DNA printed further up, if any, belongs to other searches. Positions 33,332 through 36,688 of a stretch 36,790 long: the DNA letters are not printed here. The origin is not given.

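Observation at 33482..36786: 1018-aa protein with a degenerate GHKL-like head, a mid-protein hydrophobic/Gly-zipper segment and basic coiled coils, coupled to an 82-aa partner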

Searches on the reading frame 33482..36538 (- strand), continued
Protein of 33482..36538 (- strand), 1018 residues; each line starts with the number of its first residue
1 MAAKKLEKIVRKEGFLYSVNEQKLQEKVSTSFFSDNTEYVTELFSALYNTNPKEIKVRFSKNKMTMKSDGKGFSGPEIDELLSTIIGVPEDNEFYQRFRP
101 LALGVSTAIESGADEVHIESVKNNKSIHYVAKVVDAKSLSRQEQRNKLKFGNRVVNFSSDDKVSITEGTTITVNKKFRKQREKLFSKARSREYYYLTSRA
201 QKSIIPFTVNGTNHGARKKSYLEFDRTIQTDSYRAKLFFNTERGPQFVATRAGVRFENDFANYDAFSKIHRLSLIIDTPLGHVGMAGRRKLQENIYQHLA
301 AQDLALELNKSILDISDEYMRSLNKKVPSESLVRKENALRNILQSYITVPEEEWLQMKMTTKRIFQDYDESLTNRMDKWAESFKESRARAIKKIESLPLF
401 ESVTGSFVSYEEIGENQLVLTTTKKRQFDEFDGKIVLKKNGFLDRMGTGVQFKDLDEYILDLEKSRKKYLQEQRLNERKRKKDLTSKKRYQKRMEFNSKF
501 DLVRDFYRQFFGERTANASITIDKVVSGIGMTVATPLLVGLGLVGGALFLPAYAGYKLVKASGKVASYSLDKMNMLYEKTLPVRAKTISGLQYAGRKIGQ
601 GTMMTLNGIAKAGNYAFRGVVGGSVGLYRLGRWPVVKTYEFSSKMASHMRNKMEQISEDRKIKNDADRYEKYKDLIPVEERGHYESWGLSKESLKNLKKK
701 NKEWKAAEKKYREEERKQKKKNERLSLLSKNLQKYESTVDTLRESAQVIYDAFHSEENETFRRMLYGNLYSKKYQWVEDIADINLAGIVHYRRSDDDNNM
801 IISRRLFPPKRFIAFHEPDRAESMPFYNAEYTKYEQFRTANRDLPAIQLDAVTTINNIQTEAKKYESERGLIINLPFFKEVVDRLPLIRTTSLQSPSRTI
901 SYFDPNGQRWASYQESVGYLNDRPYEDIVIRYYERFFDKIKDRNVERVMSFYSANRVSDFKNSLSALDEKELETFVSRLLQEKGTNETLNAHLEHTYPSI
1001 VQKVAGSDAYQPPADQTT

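Call 40: find_encoding_contigs(protein=P0008, flank=10000, max_places=3)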
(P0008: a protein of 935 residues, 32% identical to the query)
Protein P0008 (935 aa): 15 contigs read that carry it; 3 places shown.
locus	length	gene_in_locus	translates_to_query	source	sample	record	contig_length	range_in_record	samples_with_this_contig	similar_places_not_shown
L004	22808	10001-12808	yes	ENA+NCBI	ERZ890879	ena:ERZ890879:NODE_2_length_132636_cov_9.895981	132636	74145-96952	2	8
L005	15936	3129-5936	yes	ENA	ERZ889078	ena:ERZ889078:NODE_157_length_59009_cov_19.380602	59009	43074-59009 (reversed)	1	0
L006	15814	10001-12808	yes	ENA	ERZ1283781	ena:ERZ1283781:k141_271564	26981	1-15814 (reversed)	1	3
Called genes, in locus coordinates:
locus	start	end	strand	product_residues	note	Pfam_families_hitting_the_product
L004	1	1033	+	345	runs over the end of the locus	-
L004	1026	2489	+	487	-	-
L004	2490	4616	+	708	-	PF25794:SACS (weak), PF02518:HATPase_c (faint), PF13589:HATPase_c_3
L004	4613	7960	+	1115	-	-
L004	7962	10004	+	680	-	PF25794:SACS (weak), PF13589:HATPase_c_3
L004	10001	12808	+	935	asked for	-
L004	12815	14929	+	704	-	PF13589:HATPase_c_3, PF25794:SACS (weak)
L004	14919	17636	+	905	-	-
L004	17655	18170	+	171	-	-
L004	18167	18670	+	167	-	-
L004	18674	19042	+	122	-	-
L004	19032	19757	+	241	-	-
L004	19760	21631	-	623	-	PF01411:tRNA-synt_2c, PF07973:tRNA_SAD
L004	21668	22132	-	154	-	-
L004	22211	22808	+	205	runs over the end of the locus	-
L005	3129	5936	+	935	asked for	-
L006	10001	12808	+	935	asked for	-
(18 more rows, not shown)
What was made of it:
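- One Woesearchaeota contig carries three tandem A-B pairs (call 40). One archaeon has three tandem pairs (call 40).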

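Call 47: find_related_loci(query=A4, collection=genome_contigs, flank=10000)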
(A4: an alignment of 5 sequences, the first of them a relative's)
Query A4 (680 aa) in genome_contigs; peptide patterns used: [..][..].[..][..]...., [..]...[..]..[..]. (x = any residue, [..] = any of these).
599 stretches matched a pattern (row limit reached: there are more); 519 encode a relative of the query (tblastn E <= 1e-3); the best 80 are kept; 79 distinct loci.
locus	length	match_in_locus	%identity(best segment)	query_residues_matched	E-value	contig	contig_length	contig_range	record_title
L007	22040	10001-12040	100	1-680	0e+0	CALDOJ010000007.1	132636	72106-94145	MAG TPA_asm: Candidatus Woesearchaeota archaeon isolate ERR2206790_bin.73_CONCOCT_v1.1_MAG genome assembly, contig: ERZ8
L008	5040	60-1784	39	102-672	2e-120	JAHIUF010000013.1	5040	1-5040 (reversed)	MAG: Nanoarchaeota archaeon isolate MM_PC_MetaG.mb.241 MM_PC_MetaG.mb.241_k141_242826, whole genome shotgun sequence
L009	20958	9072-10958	26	102-680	1e-52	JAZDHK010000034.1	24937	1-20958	MAG: archaeon isolate MEGAHIT-group-0.318 k141_14645263, whole genome shotgun sequence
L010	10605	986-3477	32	106-475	1e-47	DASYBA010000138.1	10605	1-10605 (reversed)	MAG TPA_asm: Candidatus Xenobia bacterium isolate SMAG_U4895 k141_809835, whole genome shotgun sequence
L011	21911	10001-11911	27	102-680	1e-48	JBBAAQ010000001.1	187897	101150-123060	MAG: Candidatus Woesearchaeota archaeon isolate SO_2017_GW3_46 scaffold_98_c1_OW296A_2017, whole genome shotgun sequence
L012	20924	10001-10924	30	108-426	3e-44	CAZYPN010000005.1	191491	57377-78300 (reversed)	MAG TPA_asm: uncultured Burkholderiales bacterium isolate SRP329715_co1_2 genome assembly, contig: NODE_49_length_191491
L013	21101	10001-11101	28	105-487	5e-43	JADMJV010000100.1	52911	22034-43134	MAG: bacterium isolate MAG_50 NODE_730_length_52911_cov_5.991562, whole genome shotgun sequence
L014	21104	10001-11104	29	95-500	4e-43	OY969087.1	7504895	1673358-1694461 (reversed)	MAG: uncultured delta proteobacterium isolate MFD01721.bin.c.1 genome assembly, chromosome: 1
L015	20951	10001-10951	31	104-427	6e-43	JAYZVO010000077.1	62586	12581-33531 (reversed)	MAG: Myxococcota bacterium isolate XB_MAG542 DB_MAG542_0095, whole genome shotgun sequence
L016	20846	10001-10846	32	105-391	1e-42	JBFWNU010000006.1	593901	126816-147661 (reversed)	MAG: Vulcanimicrobiota bacterium isolate CA_2019_TPBF_12 NODE_99_length_593901_cov_36.045719_TPBF, whole genome shotgun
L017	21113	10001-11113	29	105-515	6e-42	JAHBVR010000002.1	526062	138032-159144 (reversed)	MAG: Vulcanimicrobiota bacterium isolate ACE_ERE1 ERE1_2, whole genome shotgun sequence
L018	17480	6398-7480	28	105-501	7e-42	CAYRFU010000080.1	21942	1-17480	MAG TPA_asm: uncultured Burkholderiales bacterium isolate SRP141376_co3_146 genome assembly, contig: NODE_6356_length_21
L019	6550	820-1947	30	102-489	2e-41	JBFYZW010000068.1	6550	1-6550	MAG: Deltaproteobacteria bacterium isolate PPR_0449 k121_4129585, whole genome shotgun sequence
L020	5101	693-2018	27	106-577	3e-41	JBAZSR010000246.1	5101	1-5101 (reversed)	MAG: Elusimicrobiota bacterium isolate SO_2017_GW1_178 NODE_62835_length_5101_cov_0.733414_OW334_2017, whole genome shot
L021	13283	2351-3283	31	104-415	7e-41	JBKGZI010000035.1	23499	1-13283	MAG: Persicimonas sp. isolate C5M10_1 NODE_740_length_23499_cov_8.875789, whole genome shotgun sequence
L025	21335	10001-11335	27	101-567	5e-40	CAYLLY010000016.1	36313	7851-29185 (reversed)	MAG TPA_asm: uncultured Nitrospirales bacterium isolate binchicken_co21_464 genome assembly, contig: NODE_370_length_363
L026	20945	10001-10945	31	97-415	7e-40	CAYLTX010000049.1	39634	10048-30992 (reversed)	MAG TPA_asm: uncultured Bradymonadales bacterium isolate SRP332253_co1_289 genome assembly, contig: NODE_1266_length_396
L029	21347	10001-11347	26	104-581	8e-39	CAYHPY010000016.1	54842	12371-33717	MAG TPA_asm: uncultured Elusimicrobia bacterium isolate ERP119705_co15_38 genome assembly, contig: NODE_363_length_54842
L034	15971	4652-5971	27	104-567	5e-39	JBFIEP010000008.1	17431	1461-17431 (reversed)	MAG: Elusimicrobiota bacterium isolate Mix_sand11.2021.09.D.84 k141_3178761_length_17431_cov_8.0000, whole genome shotgu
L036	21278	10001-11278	27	104-557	5e-39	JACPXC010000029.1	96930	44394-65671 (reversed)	MAG: Elusimicrobia bacterium isolate NC_groundwater_827_Pr1_B-0.1um_69_30 Montesol18_Bp1_scaffold_791396, whole genome s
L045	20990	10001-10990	30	58-381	3e-38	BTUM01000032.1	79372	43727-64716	MAG: Candidatus Xenobia bacterium AMX-MBFR-33 DNA, sequence032, whole genome shotgun sequence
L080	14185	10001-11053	32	104-449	5e-36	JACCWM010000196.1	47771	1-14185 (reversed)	MAG: Lujinxingiaceae bacterium isolate MGR_bin152 SD2897-2912_k127_7826596, whole genome shotgun sequence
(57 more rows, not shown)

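Call 50: search_protein_families(library=pfam, proteins=[L017:9989-11542:+, L017:11546-14671:+, L017:16720-18399:-, L021:2333-3949:+, L021:3946-6624:+, L026:11638-14334:+, L045:11728-14976:+, L080:5170-7749:+, L008:1813-4902:+, L009:10963-14130:+], max_evalue=0.01)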
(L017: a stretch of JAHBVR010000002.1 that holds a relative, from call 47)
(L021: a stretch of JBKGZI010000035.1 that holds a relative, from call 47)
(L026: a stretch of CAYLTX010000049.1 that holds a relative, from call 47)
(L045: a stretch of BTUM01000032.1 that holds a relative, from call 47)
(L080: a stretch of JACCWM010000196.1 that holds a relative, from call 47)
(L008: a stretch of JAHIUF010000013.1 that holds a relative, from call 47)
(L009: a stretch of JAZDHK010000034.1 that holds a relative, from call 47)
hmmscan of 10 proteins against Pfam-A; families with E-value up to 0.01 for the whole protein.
L017:9989-11542:+ (517 aa): 3 families
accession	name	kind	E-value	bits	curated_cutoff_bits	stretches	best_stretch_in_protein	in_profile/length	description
PF13589.12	HATPase_c_3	-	1.8e-12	47.9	25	1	22-96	9-84/137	Histidine kinase-, DNA gyrase B-, and HSP90-like ATPase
PF25794.1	SACS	-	1.4e-09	38.5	32.8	1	7-96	9-112/247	Sacsin domain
PF02518.31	HATPase_c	-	3.9e-07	30.9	26.4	1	21-90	11-77/111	Histidine kinase-, DNA gyrase B-, and HSP90-like ATPase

L017:11546-14671:+ (1041 aa): 0 families

L017:16720-18399:- (559 aa): 5 families
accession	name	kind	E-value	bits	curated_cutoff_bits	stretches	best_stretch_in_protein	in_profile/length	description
PF13424.12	TPR_12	-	1.1e-14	54.8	30.1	2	483-555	2-74/77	Tetratricopeptide repeat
PF24885.1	TPR_NPHP3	-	2.5e-14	53.7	100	3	485-558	142-215/239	Nephrocystin-3 TPR domain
PF13374.12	TPR_10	-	1.3e-11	44.5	27.5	2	336-373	5-42/42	Tetratricopeptide repeat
PF17874.7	TPR_MalT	-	6.6e-08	32.6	45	1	407-553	45-188/336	MalT-like TPR region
PF07719.23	TPR_2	-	4.1e-06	27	27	0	486-515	3-32/34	Tetratricopeptide repeat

L021:2333-3949:+ (538 aa): 3 families
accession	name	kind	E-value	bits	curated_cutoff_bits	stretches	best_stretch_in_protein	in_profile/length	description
PF13589.12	HATPase_c_3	-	6.8e-10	39.5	25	1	25-122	9-100/137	Histidine kinase-, DNA gyrase B-, and HSP90-like ATPase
PF25794.1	SACS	-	2.8e-09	37.6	32.8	1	9-106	8-113/247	Sacsin domain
PF02518.31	HATPase_c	-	4.9e-07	30.6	26.4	1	23-102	10-80/111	Histidine kinase-, DNA gyrase B-, and HSP90-like ATPase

L021:3946-6624:+ (892 aa): 0 families

L026:11638-14334:+ (898 aa): 0 families

L045:11728-14976:+ (1082 aa): 0 families

L080:5170-7749:+ (859 aa): 0 families

L008:1813-4902:+ (1029 aa): 0 families

L009:10963-14130:+ (1055 aa): 0 families
